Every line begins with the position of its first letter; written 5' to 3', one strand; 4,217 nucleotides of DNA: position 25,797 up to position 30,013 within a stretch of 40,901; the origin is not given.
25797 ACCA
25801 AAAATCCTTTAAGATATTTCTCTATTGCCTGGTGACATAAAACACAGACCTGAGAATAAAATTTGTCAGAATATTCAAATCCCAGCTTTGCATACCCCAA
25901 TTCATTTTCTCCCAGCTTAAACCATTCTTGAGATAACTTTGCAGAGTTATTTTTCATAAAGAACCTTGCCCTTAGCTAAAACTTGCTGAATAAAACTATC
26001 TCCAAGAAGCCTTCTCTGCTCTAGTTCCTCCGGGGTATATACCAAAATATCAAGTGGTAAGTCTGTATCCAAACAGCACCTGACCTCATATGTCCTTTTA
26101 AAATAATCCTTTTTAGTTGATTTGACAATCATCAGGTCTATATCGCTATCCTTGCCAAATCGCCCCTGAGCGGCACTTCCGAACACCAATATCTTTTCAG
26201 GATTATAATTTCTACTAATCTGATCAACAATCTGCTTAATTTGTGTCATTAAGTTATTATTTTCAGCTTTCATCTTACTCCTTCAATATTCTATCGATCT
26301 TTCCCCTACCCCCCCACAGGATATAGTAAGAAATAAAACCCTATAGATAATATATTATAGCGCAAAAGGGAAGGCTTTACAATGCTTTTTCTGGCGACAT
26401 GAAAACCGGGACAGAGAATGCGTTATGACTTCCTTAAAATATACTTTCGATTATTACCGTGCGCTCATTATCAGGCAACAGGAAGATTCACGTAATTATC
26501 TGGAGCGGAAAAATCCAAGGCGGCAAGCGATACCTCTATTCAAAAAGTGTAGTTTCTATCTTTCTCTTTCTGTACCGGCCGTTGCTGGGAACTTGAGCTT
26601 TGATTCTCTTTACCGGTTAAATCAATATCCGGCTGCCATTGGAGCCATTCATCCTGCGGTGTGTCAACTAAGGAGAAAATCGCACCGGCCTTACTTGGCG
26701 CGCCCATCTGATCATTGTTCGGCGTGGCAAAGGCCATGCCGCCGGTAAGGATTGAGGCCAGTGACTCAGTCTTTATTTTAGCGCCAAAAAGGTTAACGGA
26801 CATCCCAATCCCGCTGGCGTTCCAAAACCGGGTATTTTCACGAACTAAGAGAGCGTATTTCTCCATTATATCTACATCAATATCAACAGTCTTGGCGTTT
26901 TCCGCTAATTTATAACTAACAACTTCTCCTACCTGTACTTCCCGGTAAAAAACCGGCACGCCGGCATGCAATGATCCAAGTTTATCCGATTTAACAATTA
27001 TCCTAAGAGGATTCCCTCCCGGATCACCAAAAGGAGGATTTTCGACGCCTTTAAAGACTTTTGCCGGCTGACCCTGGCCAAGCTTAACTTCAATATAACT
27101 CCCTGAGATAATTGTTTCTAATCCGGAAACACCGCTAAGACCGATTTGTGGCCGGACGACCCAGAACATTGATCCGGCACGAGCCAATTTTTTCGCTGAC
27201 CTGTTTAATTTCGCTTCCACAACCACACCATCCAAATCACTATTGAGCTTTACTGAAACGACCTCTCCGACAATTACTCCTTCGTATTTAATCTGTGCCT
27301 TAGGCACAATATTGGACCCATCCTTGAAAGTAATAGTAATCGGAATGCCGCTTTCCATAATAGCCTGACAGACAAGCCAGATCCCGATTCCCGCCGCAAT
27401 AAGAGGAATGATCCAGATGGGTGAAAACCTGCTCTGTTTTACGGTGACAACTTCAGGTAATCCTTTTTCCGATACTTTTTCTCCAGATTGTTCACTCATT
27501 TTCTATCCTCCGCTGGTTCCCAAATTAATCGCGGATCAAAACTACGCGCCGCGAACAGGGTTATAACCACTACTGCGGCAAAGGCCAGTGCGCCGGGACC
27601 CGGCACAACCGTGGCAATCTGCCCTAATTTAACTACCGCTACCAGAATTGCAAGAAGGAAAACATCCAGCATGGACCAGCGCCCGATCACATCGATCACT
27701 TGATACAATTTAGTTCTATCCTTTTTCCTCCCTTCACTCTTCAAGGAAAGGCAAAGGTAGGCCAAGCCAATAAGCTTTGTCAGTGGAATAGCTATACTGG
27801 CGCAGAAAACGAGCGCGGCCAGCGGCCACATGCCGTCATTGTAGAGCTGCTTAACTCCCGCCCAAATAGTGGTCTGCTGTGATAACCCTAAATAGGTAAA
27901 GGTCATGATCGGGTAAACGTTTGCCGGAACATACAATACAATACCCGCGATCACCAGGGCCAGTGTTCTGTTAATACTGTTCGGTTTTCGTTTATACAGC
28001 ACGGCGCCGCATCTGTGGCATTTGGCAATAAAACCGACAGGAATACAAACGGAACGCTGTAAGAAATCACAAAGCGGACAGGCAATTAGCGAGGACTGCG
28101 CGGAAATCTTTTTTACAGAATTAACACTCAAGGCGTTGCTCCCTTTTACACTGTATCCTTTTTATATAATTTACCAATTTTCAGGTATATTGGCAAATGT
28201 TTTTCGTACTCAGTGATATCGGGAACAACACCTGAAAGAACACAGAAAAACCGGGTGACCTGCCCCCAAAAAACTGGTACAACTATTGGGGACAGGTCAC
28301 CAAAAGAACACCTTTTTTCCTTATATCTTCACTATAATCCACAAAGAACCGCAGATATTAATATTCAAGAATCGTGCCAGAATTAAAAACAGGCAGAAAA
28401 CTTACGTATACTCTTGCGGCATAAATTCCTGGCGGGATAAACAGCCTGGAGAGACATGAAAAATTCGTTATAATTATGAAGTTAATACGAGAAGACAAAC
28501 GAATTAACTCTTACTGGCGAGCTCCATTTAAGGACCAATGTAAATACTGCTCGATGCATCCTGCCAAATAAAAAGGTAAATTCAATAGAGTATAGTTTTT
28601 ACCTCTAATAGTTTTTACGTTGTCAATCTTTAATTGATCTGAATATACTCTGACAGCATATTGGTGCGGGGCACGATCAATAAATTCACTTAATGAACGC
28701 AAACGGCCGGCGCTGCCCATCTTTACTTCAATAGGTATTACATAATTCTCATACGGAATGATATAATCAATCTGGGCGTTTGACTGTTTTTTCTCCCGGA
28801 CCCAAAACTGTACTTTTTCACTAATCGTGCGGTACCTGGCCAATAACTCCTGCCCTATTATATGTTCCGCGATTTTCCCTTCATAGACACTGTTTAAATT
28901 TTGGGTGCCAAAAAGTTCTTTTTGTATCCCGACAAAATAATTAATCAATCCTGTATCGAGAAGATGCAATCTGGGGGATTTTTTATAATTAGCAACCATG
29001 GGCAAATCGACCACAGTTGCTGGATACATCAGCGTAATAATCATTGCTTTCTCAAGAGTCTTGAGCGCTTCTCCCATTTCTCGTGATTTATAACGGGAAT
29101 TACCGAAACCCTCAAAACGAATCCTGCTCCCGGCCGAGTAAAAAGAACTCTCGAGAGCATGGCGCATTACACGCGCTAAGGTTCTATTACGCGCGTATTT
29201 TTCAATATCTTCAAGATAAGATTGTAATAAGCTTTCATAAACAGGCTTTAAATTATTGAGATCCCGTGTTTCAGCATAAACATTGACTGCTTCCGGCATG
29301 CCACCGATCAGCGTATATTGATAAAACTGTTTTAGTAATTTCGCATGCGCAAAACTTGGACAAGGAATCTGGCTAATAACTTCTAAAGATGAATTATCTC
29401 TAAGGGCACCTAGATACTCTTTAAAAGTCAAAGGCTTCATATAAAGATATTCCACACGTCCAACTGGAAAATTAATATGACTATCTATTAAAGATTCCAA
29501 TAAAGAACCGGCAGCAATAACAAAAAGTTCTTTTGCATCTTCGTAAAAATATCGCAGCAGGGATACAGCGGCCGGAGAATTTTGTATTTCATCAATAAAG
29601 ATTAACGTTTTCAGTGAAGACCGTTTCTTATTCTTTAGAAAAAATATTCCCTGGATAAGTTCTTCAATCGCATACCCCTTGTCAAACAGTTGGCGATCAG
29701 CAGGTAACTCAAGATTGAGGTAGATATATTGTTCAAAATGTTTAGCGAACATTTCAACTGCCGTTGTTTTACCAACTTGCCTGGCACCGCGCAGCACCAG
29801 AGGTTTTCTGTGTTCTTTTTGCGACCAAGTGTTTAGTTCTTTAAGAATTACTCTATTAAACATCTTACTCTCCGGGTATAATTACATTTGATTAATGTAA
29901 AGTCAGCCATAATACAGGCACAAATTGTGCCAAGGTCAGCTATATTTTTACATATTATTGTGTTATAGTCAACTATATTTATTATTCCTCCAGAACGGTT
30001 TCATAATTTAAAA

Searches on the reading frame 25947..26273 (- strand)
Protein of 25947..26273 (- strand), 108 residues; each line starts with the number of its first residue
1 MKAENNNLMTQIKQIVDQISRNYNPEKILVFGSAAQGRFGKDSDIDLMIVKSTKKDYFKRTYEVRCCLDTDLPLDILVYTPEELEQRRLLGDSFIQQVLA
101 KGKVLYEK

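Call 10: search_protein_families(library=pfam, proteins=[window:25947-26273:-], max_evalue=0.01)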
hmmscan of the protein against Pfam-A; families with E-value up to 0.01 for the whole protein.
window:25947-26273:- (108 aa): 3 families
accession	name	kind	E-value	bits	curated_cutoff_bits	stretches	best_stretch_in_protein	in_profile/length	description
PF18765.7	Polbeta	-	5.5e-12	46.1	26.9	1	14-108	2-90/93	Polymerase beta, Nucleotidyltransferase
PF01909.29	NTP_transf_2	-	5.8e-11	43.1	21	1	12-92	1-80/93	Nucleotidyltransferase domain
PF22600.2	MTPAP-like_central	-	1.3e-05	25.8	27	1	5-62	22-75/139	Poly(A) RNA polymerase, mitochondrial-like, central palm domain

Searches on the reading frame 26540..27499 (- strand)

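Call 10: search_protein_families(library=pfam, proteins=[window:26540-27499:-], max_evalue=0.01)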
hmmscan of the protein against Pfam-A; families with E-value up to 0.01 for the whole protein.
window:26540-27499:- (319 aa): 1 family
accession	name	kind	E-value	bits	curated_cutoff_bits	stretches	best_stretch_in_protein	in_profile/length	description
PF02470.25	MlaD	-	1.8e-24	86.2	25.1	2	51-139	2-79/81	MlaD protein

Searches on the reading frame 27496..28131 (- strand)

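Call 10: search_protein_families(library=pfam, proteins=[window:27496-28131:-], max_evalue=0.01)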
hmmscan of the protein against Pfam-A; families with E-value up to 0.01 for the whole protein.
window:27496-28131:- (211 aa): 1 family
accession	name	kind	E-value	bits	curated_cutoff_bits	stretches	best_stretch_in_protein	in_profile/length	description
PF04403.18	PqiA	-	1.4e-58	197.7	23.8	1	53-206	1-154/156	Paraquat-inducible protein A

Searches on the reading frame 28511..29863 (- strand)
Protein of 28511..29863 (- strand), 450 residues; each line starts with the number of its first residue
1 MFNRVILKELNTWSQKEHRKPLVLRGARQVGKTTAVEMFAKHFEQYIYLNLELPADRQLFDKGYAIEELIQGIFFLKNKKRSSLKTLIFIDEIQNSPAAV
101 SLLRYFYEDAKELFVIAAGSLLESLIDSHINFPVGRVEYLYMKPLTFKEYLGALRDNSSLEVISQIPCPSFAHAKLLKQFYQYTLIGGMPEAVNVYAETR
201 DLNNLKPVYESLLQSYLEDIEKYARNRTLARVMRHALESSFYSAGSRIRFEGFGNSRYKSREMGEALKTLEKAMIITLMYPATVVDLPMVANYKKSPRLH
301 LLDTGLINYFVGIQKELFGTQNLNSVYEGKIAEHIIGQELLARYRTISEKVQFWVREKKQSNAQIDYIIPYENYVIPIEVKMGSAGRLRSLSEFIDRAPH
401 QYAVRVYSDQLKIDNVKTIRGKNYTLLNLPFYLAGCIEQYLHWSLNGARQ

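Call 10: search_protein_families(library=pfam, proteins=[window:28511-29863:-], max_evalue=0.01)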
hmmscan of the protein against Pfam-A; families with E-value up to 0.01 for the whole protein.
window:28511-29863:- (450 aa): 5 families
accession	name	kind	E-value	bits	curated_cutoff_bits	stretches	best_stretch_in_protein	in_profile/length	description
PF13173.12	AAA_14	-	1.9e-27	96.3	27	1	19-151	2-129/129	AAA domain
PF13635.12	DUF4143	-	7.4e-17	62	28.1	1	218-382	2-159/160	Domain of unknown function (DUF4143)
PF01637.24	ATPase_2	-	3e-05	24.4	33.2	0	7-46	8-47/225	ATPase domain predominantly from Archaea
PF13401.12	AAA_22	-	0.00041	21.1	27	0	17-55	3-45/130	AAA domain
PF00004.35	AAA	-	0.0036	18.2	21.2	1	23-124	2-113/131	ATPase family associated with various cellular activities (AAA)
